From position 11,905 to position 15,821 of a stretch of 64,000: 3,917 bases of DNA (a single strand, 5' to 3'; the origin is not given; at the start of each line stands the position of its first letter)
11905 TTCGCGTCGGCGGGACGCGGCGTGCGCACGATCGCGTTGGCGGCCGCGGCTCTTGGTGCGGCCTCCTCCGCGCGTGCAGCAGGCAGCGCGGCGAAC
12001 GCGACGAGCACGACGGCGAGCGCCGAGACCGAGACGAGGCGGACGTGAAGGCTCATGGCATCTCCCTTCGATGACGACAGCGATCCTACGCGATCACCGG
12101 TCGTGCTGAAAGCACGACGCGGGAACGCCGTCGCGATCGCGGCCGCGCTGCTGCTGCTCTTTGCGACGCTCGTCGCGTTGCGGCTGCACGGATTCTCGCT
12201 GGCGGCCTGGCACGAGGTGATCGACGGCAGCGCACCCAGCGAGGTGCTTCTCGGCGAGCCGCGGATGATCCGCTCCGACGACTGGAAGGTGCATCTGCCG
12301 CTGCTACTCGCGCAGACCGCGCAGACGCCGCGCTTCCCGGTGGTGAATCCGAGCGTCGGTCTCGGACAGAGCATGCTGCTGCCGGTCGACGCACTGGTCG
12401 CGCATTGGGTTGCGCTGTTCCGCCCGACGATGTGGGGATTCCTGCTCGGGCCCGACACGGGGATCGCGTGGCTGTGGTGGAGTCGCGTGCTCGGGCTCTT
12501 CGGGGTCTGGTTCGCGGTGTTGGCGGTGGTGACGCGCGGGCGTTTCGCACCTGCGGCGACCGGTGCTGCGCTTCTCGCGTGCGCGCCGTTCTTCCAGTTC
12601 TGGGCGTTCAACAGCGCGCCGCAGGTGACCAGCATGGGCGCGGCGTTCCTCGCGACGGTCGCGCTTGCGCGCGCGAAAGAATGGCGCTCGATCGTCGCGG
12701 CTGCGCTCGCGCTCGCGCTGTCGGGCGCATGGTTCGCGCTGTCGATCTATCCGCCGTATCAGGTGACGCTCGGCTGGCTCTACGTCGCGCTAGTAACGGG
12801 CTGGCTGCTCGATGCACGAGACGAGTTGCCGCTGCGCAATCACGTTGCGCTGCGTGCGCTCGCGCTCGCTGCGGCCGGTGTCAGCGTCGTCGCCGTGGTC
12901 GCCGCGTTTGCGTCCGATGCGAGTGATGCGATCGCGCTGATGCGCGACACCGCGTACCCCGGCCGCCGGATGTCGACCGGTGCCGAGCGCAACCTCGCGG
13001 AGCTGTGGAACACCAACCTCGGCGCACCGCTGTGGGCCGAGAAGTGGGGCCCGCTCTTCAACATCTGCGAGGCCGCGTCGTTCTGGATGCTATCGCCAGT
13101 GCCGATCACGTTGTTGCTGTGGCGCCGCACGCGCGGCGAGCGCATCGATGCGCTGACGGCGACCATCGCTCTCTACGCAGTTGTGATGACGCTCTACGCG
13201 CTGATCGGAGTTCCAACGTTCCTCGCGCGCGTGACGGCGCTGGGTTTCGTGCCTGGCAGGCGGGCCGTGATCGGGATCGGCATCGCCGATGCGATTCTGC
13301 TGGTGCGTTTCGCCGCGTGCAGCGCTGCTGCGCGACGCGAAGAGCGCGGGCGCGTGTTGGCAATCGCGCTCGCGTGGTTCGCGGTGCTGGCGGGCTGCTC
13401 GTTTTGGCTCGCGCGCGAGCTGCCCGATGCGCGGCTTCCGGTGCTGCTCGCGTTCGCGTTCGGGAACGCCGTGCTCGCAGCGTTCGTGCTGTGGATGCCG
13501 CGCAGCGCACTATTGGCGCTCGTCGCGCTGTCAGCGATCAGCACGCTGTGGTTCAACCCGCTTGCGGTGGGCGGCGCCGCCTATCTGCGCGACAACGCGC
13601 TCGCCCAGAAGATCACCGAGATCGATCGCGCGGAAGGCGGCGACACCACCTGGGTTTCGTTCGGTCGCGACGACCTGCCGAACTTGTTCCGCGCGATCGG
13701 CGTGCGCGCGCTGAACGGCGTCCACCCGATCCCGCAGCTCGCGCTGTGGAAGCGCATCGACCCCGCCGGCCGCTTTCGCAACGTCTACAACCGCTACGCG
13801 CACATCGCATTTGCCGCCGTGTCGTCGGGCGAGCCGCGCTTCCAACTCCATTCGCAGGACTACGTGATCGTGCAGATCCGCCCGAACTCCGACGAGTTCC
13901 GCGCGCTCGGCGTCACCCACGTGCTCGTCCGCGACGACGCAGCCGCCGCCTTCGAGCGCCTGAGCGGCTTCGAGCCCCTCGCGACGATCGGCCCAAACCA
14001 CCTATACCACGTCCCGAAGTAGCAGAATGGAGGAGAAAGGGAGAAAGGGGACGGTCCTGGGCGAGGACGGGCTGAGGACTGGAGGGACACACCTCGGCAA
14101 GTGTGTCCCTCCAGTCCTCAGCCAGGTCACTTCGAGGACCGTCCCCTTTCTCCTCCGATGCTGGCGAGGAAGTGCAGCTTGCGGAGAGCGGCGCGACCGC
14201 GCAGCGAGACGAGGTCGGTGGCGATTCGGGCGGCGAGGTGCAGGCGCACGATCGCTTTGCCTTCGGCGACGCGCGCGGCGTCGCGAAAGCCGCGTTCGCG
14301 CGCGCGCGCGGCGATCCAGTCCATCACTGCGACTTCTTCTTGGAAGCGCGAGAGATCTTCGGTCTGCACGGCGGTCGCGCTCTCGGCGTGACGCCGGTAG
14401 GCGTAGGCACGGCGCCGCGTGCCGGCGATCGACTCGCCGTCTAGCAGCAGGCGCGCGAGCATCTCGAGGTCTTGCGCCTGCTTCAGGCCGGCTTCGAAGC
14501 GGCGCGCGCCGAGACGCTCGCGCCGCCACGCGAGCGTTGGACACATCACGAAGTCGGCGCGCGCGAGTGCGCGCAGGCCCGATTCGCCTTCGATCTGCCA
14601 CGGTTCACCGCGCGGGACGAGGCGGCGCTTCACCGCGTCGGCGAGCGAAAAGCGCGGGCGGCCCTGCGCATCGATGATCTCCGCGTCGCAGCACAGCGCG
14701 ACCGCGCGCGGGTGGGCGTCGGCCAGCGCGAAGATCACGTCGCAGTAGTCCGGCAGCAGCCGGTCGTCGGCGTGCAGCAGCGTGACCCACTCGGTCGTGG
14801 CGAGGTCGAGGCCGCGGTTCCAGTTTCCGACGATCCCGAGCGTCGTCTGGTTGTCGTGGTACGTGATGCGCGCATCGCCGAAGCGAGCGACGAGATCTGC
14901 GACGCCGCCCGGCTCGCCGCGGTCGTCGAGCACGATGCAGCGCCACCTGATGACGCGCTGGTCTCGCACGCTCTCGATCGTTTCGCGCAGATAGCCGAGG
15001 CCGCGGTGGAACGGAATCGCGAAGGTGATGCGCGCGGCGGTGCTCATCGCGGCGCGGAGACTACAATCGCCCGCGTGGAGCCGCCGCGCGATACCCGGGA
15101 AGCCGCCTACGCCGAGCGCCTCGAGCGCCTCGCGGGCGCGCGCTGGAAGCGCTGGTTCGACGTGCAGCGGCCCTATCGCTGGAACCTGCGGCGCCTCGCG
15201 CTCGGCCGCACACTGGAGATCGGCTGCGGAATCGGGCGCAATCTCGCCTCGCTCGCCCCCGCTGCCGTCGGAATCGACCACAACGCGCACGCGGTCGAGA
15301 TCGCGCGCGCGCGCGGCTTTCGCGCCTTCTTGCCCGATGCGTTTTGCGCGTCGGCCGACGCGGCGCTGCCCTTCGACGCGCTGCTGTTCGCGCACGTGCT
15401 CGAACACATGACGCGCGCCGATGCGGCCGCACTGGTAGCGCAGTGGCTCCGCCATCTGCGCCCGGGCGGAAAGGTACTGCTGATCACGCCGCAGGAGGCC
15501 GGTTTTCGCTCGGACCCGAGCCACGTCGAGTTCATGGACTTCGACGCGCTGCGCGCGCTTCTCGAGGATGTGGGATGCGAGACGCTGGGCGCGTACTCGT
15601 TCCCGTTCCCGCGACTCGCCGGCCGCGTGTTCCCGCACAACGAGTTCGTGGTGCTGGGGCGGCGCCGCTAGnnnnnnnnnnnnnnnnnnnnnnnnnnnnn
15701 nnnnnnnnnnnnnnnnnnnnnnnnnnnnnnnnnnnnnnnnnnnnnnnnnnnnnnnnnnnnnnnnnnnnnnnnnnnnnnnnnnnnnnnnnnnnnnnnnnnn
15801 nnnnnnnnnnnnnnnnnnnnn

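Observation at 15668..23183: Minus-strand operon fusing alicyclic/CoA-ester chemistry (aminotransferase, MenB/BadI crotonase, SDR, BVMO) to a GT2-YfhO glycosylation pair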

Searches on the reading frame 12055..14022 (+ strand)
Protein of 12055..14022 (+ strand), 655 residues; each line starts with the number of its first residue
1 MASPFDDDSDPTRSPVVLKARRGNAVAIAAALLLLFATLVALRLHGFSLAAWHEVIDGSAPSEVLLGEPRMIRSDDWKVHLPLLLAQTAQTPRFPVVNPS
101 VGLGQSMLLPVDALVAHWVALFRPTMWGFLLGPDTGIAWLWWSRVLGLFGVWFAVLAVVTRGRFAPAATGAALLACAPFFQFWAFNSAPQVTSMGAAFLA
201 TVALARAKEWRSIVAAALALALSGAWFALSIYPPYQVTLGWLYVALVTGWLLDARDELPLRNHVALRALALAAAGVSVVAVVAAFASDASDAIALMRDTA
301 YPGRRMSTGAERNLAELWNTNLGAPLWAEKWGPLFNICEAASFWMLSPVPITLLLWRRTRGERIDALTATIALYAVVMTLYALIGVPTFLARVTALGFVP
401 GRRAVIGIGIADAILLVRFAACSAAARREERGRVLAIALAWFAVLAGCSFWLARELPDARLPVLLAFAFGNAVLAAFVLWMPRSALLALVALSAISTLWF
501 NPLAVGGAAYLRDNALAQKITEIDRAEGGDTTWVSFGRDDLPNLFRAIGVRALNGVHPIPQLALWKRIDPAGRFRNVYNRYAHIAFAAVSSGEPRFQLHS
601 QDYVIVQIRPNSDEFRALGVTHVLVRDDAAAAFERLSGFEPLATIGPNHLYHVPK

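Call 12: search_protein_families(library=pfam, proteins=[window:12055-14022:+], max_evalue=0.01)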
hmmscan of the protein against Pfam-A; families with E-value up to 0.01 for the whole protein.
window:12055-14022:+ (655 aa): 2 families
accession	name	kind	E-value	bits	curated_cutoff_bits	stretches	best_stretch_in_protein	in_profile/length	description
PF24677.1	DUF7657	-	1.3e-89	301.2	26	1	30-419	5-398/401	Domain of unknown function (DUF7657)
PF24672.1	DUF7654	-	2.5e-27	95.8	27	1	511-653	2-141/145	Domain of unknown function (DUF7654)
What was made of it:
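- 12055..14022 (+): DUF7657/DUF7654 polytopic membrane protein, a constant member of the glycan island. Pfam DUF7657 E 1e-89 and DUF7654 E 2.5e-27 (call 12).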

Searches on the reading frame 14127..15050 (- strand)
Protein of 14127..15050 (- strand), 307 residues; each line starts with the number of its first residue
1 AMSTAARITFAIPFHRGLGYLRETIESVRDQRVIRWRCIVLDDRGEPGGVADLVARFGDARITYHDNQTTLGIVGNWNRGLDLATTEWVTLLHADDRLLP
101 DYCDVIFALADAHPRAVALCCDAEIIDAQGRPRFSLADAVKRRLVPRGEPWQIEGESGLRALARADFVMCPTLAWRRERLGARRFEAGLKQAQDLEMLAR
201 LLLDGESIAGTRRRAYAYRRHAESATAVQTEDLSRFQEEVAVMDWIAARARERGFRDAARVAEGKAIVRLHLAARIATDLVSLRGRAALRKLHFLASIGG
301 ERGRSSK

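Call 37: search_protein_families(library=ncbifam, proteins=[window:14127-15050:-], max_evalue=0.00001)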
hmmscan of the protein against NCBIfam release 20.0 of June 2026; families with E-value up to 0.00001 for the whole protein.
window:14127-15050:- (307 aa): 5 families
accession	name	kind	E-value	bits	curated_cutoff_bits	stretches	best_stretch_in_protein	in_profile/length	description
NF007482.0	PRK10073.1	equivalog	1.7e-10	40.5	423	1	2-238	2-235/334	glycosyltransferase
NF050050.1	ProtGlycPglI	equivalog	1.2e-07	31.4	500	1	10-107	6-105/306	GalNAc(5)-diNAcBac-PP-undecaprenol beta-1,3-glucosyltransferase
NF047683.1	TeichurnBiosyTuaG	equivalog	4.8e-07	29.7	400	1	7-132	7-132/252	teichuronic acid biosynthesis protein TuaG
NF007453.0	PRK10018.1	equivalog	1.3e-06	28.2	382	0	24-113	24-114/280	colanic acid biosynthesis glycosyltransferase WcaA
TIGR04017.1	WcaA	equivalog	4.1e-06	26.6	495.75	0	24-125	23-125/279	colanic acid biosynthesis glycosyltransferase WcaA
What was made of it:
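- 14127..15050 (-): Second GT2 ('GT2b'), part of the variable glycan island. NCBIfam glycosyltransferase hits (call 37).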

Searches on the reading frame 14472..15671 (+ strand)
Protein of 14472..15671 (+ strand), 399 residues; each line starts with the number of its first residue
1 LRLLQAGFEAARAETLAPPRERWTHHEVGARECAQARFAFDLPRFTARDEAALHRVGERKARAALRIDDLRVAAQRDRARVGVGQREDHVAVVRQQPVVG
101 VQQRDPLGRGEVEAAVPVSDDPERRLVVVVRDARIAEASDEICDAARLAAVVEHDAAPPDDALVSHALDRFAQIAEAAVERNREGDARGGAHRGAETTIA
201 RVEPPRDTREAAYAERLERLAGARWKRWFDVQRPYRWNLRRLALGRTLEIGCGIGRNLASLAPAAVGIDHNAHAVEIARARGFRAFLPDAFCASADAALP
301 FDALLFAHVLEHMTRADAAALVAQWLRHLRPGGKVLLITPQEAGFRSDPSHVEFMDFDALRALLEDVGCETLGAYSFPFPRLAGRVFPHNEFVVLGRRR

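Call 12: search_protein_families(library=pfam, proteins=[window:14472-15671:+], max_evalue=0.01)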
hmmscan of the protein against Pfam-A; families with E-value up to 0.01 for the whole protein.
window:14472-15671:+ (399 aa): 5 families
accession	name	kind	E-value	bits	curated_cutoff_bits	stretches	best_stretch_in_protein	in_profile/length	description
PF13489.12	Methyltransf_23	-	1.7e-12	47.8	27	1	241-370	15-160/164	Methyltransferase domain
PF08242.18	Methyltransf_12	-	2.5e-11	44.6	30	1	248-334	1-97/98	Methyltransferase domain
PF08241.18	Methyltransf_11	-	4.9e-11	43.5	21.2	1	248-336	1-94/95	Methyltransferase domain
PF13649.12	Methyltransf_25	-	1.9e-10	41.7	27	1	248-333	2-97/97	Methyltransferase domain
PF13847.12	Methyltransf_31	-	0.00029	21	27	1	246-341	6-113/145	Methyltransferase domain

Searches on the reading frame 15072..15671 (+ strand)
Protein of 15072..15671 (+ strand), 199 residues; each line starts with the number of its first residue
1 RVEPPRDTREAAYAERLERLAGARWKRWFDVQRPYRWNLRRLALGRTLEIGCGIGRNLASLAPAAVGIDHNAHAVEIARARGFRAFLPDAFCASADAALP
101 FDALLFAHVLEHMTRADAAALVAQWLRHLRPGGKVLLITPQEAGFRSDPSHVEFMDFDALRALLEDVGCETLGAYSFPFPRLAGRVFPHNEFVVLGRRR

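Call 37: search_protein_families(library=ncbifam, proteins=[window:15072-15671:+], max_evalue=0.00001)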
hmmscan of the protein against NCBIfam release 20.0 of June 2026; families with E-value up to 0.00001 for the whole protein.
window:15072-15671:+ (199 aa): 1 family
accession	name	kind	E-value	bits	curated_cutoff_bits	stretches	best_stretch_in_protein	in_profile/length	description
NF045667.1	MTase_DVU1556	equivalog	1.1e-06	28.3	155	1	46-137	25-119/213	DVU_1556 family methyltransferase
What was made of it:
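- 15072..15671 (+): Small class-I methyltransferase, convergent with the GT-C gene and overlapping its stop by 4 nt. It ends the minus-strand run. NCBIfam DVU_1556-type methyltransferase, weak (call 37).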
